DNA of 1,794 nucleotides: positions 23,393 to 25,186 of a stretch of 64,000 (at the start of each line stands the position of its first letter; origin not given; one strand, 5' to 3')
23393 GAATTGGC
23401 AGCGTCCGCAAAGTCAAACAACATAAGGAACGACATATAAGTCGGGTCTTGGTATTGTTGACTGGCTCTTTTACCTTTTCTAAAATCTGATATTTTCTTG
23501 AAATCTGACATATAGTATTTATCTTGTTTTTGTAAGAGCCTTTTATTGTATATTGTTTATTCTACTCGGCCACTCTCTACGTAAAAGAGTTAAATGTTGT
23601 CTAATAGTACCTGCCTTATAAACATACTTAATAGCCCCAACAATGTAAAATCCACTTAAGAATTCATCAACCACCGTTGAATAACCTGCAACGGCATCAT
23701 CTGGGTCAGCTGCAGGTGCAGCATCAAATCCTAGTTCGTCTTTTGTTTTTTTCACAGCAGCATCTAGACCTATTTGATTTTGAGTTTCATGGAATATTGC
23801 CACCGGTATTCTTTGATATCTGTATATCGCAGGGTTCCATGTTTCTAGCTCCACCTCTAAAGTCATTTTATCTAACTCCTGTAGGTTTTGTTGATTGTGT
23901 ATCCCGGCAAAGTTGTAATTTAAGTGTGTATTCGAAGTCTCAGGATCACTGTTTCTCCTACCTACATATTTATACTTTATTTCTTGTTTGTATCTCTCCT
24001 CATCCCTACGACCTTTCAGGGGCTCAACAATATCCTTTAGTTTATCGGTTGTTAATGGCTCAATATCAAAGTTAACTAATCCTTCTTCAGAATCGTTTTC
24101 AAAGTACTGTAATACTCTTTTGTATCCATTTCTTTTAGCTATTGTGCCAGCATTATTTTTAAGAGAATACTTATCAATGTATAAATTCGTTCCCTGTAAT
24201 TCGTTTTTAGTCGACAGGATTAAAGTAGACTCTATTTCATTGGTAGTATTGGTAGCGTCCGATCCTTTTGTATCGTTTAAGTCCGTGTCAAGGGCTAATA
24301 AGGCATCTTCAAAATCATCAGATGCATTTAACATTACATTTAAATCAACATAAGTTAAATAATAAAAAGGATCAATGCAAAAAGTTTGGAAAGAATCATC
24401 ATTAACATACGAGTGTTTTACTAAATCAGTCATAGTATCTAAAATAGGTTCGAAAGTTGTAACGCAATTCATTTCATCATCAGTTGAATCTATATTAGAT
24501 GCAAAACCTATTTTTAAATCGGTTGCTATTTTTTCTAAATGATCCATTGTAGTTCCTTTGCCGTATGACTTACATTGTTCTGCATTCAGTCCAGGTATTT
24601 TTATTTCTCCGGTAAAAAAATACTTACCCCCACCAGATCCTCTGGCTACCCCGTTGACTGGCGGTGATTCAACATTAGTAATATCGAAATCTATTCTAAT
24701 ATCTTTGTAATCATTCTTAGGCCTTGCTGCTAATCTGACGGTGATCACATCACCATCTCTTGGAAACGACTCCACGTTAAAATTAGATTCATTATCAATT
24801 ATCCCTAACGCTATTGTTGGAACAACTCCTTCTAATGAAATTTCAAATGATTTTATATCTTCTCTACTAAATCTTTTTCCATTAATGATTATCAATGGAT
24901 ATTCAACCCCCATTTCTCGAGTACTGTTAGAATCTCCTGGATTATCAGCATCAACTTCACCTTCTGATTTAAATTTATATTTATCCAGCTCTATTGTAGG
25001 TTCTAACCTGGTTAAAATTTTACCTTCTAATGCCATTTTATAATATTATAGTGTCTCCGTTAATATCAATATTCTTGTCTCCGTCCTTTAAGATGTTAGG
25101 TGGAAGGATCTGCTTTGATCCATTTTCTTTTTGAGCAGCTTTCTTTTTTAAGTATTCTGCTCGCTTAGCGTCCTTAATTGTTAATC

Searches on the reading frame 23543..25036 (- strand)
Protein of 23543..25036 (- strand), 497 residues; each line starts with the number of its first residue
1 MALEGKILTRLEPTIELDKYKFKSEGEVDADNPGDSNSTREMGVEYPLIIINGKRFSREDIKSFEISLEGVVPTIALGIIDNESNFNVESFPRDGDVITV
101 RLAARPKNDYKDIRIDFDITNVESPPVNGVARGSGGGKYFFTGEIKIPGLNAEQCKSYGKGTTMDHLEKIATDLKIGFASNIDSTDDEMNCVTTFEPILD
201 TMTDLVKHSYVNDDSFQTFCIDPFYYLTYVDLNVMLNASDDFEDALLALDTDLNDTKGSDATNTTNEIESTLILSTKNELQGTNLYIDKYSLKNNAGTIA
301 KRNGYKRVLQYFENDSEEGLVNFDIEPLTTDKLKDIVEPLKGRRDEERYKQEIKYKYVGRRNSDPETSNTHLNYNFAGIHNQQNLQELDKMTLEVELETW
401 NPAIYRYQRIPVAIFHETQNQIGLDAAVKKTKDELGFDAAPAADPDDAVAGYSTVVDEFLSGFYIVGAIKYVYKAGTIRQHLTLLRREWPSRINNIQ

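Call 46: search_protein_families(library=phrogs, proteins=[window:23543-25036:-], max_evalue=0.0001)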
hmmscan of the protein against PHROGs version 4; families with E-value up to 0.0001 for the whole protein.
window:23543-25036:- (497 aa): 1 family
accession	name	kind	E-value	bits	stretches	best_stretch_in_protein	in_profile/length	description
phrog_35886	-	unknown function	2.8e-17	63.5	1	34-233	24-214/446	-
